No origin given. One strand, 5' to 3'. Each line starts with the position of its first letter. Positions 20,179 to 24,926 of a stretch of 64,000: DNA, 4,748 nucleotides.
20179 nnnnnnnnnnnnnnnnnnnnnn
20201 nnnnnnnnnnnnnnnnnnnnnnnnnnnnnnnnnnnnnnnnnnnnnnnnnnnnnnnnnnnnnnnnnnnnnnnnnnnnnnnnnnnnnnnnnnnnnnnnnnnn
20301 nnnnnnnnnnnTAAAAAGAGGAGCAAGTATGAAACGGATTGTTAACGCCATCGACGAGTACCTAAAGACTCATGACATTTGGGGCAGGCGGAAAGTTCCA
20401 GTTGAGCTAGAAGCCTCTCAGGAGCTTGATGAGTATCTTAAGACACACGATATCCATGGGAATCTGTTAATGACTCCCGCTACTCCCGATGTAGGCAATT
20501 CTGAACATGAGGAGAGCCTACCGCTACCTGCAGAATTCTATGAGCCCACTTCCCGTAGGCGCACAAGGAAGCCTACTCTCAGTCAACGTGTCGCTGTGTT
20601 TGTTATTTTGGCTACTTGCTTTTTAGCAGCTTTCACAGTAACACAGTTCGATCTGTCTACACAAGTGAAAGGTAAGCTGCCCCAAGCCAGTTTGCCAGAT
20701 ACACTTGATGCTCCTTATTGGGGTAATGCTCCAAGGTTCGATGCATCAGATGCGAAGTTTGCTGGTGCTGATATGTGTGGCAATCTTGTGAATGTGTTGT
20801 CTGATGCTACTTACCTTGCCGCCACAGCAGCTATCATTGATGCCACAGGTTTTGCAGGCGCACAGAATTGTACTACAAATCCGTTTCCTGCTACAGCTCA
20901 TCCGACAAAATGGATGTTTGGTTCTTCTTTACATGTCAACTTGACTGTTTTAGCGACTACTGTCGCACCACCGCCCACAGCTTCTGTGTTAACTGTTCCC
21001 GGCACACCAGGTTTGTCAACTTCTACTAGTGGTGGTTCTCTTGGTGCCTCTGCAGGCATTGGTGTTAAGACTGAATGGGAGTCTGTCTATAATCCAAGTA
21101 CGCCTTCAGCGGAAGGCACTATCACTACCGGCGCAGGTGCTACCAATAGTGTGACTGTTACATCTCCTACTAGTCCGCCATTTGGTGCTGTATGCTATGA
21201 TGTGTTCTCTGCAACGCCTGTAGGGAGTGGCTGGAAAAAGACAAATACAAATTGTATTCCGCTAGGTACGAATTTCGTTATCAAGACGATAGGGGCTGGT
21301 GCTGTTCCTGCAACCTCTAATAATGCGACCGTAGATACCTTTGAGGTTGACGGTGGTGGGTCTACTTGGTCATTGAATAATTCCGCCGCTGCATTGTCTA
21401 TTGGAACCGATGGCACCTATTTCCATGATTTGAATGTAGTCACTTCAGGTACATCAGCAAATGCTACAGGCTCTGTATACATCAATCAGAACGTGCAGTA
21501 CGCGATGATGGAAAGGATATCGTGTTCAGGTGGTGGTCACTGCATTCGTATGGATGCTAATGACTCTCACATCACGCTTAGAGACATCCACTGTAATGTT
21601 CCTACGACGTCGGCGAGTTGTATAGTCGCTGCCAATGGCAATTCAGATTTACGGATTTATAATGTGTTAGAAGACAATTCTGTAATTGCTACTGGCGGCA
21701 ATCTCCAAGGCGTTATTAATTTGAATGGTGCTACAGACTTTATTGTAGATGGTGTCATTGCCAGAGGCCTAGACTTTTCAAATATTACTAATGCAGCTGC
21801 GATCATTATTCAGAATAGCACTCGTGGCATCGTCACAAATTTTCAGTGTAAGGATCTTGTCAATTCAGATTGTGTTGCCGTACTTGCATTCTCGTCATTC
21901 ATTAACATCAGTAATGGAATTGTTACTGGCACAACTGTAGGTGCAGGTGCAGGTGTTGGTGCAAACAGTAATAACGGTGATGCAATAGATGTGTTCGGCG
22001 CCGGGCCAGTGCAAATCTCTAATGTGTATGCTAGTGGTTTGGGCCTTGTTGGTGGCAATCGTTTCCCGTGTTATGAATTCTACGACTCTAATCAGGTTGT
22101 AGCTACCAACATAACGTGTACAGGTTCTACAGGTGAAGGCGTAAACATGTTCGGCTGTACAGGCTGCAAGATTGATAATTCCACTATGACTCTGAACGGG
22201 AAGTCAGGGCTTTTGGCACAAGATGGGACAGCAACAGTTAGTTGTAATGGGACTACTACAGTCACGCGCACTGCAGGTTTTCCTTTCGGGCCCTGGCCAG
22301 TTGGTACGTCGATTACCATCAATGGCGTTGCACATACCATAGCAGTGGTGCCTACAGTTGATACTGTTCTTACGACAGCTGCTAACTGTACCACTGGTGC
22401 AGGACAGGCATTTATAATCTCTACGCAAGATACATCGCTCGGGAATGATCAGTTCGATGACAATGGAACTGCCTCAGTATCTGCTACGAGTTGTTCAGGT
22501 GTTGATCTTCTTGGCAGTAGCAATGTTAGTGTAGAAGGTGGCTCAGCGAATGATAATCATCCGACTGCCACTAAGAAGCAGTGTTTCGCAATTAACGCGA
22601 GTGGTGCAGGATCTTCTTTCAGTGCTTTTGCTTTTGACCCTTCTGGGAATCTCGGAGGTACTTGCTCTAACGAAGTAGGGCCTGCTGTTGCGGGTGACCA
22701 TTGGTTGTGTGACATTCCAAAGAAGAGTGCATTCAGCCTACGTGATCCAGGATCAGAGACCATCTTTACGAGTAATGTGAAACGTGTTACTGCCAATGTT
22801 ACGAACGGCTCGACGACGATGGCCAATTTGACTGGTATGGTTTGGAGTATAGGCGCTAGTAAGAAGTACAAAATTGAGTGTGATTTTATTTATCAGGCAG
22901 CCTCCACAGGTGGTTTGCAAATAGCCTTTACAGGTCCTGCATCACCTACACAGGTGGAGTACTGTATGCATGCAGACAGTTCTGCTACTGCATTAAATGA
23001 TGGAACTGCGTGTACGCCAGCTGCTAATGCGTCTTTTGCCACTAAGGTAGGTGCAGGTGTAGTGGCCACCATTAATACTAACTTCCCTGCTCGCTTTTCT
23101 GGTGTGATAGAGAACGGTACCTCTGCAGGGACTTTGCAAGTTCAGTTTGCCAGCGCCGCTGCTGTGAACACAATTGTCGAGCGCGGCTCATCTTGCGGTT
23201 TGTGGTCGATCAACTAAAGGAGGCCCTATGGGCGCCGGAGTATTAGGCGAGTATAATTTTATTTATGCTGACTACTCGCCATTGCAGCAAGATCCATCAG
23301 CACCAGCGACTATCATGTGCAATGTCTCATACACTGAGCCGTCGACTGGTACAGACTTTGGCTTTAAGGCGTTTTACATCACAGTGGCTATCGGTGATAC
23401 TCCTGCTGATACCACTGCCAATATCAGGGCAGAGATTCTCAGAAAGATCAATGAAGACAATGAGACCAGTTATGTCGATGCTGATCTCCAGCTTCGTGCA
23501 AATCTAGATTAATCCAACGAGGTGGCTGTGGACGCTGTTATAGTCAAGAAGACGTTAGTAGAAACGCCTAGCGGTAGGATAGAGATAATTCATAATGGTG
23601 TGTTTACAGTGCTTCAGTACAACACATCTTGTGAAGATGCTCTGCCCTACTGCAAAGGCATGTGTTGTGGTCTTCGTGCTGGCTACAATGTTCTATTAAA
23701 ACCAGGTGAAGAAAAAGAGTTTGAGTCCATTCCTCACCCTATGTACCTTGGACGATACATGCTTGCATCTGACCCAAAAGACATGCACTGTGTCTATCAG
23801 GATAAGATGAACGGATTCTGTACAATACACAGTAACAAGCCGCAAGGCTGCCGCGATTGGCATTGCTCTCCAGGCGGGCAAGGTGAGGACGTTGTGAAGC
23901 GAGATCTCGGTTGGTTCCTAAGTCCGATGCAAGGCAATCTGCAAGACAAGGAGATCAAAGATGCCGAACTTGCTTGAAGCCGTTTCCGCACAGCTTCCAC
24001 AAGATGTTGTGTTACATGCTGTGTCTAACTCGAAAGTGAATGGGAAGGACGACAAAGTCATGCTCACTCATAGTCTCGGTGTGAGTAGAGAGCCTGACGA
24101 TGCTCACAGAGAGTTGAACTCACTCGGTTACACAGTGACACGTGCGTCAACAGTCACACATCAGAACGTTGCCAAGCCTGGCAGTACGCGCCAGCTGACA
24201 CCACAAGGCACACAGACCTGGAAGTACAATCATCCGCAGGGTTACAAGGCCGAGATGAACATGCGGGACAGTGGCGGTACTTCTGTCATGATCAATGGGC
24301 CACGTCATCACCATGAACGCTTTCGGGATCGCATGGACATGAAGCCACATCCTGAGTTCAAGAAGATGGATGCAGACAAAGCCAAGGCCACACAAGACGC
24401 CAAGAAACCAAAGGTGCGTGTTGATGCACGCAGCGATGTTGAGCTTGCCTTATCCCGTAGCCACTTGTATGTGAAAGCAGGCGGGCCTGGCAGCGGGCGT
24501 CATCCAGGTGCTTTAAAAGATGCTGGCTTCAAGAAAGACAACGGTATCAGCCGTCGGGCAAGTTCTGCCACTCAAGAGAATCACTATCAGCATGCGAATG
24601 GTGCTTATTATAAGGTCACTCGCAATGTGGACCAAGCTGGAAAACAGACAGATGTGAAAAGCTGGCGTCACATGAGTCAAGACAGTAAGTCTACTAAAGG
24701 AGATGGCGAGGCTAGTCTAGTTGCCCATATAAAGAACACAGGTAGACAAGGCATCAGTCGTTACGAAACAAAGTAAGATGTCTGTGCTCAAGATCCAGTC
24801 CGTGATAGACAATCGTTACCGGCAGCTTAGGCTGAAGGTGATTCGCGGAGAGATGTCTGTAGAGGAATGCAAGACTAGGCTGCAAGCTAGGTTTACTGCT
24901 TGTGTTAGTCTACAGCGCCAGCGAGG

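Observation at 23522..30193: A branched-deoxysugar synthesis and transfer island lies directly downstream of the fibre genes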

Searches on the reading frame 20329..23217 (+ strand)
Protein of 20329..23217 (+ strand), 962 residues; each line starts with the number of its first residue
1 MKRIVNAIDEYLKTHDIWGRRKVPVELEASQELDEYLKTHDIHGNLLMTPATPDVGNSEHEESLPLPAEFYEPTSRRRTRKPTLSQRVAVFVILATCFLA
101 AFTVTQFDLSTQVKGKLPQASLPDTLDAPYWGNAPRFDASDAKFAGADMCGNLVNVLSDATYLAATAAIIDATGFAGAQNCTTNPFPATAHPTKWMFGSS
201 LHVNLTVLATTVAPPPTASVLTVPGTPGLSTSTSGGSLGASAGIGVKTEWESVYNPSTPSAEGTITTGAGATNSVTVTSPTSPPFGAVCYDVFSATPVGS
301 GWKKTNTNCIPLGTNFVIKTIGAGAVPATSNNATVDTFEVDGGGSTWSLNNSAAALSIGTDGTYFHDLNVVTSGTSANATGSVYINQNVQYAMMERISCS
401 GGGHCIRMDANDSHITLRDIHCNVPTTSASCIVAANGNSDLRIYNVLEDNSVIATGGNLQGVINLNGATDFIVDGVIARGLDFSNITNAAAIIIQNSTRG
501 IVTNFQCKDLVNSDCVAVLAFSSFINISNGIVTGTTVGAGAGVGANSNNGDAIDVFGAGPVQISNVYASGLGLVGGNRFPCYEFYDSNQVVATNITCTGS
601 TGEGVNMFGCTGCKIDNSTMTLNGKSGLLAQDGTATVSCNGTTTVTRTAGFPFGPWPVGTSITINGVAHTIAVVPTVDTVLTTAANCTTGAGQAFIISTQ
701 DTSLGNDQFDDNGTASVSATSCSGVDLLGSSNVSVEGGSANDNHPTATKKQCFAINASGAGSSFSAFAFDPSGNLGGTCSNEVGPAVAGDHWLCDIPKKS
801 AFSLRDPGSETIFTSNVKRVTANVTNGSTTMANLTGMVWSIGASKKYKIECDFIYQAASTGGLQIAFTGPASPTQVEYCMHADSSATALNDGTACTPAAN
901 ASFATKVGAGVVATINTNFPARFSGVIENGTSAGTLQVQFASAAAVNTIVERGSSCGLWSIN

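Call 10: search_protein_families(library=phrogs, proteins=[window:20329-23217:+], max_evalue=0.01)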
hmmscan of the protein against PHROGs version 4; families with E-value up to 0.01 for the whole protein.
window:20329-23217:+ (962 aa): 0 families

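Call 39: search_protein_families(library=pfam, proteins=[window:20329-23217:+], max_evalue=0.01)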
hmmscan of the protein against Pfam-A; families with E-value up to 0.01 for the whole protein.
window:20329-23217:+ (962 aa): 0 families

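Call 62: search_solved_structures(query=window:20329-23217:+, max_evalue=1)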
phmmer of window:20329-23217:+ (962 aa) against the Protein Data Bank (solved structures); distinct sequences matched with E-value up to 1: 8.
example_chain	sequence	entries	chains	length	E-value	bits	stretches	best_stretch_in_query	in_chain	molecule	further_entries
9mj4_Q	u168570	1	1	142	0.082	13.8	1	569-669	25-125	Nanobody 2WVA149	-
7ugo_G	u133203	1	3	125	0.26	12.2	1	609-666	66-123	BG24 inferred germline Fab with mature CDR3s heavy chain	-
8hbg_E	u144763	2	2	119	0.27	12.1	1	557-665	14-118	M678F nab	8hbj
4ios_D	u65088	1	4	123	0.34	11.8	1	590-665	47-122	Llama nanobody 11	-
2go0_A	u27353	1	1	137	0.51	11.2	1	353-425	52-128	Regenerating islet-derived protein 3 alpha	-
9wtd_A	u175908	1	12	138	0.52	11.2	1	353-425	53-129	Regenerating islet-derived protein 3-alpha 15 kDa form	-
4mth_A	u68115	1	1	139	0.53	11.2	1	353-425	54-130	Regenerating islet-derived protein 3-alpha 15 kDa form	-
8sne_C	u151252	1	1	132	0.96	10.3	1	590-668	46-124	Nanobody 886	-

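Call 63: search_dna_similar(query=window:20329-23217:+, collection=phages, mode=protein, max_rows=15, max_evalue=0.001)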
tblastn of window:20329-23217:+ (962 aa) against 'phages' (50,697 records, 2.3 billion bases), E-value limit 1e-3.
No match.

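Call 83: find_homologous_proteins(query=window:20329-23217:+, max_evalue=0.001)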
Query window:20329-23217:+ (962 aa): 11 proteins with E <= 0.001 among 8000 candidates.
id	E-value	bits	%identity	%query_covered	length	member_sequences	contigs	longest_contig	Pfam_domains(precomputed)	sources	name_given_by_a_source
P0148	0.0e+0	1919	100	91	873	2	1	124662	-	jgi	jgi:hypothetical protein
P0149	3.2e-207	709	51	80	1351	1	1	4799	-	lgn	-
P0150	1.4e-186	640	43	87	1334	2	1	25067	-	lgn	-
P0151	1.2e-173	597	49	71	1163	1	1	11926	PF01391.24,PF13229.13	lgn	-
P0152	1.6e-171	590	45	75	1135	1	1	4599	-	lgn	-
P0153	3.5e-167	576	44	75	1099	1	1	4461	-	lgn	-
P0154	9.8e-166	571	44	75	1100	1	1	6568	-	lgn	-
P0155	9.1e-148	512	43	75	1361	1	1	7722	PF13229.13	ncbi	-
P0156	9.8e-141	489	37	99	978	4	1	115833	-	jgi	jgi:hypothetical protein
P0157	4.8e-100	354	37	71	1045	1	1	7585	PF01391.24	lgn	-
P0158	7.6e-8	49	39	18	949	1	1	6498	-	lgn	-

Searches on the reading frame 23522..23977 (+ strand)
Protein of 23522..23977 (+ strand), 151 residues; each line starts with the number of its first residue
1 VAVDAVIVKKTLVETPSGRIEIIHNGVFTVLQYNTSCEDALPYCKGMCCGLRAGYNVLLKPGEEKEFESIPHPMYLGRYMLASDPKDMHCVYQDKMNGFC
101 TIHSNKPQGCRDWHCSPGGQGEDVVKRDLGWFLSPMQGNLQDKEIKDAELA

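Call 3: search_protein_families(library=pfam, proteins=[window:23522-23977:+], max_evalue=0.1)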
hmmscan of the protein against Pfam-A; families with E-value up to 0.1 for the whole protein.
window:23522-23977:+ (151 aa): 1 family
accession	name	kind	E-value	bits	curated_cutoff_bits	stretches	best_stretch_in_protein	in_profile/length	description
PF03692.20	CxxCxxCC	-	0.0003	21.8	23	1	44-112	5-68/85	Putative zinc- or iron-chelating domain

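Call 4: search_protein_families(library=ncbifam, proteins=[window:23522-23977:+], max_evalue=0.1)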
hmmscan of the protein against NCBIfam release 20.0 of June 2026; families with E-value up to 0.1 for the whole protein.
window:23522-23977:+ (151 aa): 0 families

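Call 9: search_protein_families(library=phrogs, proteins=[window:23522-23977:+], max_evalue=0.01)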
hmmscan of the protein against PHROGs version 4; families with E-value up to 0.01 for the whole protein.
window:23522-23977:+ (151 aa): 0 families

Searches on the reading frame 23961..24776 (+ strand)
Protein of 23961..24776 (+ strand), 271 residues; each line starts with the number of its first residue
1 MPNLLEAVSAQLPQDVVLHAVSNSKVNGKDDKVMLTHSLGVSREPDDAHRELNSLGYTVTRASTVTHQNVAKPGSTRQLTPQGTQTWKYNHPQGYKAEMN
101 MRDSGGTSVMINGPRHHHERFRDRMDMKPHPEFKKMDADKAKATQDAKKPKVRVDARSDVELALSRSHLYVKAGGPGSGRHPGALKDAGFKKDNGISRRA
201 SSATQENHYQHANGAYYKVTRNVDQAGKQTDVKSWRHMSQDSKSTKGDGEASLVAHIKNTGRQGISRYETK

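Call 3: search_protein_families(library=pfam, proteins=[window:23961-24776:+], max_evalue=0.1)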
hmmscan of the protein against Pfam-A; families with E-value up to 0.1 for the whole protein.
window:23961-24776:+ (271 aa): 0 families

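Call 4: search_protein_families(library=ncbifam, proteins=[window:23961-24776:+], max_evalue=0.1)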
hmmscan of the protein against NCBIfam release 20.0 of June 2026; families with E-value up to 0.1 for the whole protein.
window:23961-24776:+ (271 aa): 0 families

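Call 9: search_protein_families(library=phrogs, proteins=[window:23961-24776:+], max_evalue=0.01)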
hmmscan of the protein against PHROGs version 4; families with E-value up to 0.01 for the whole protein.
window:23961-24776:+ (271 aa): 0 families
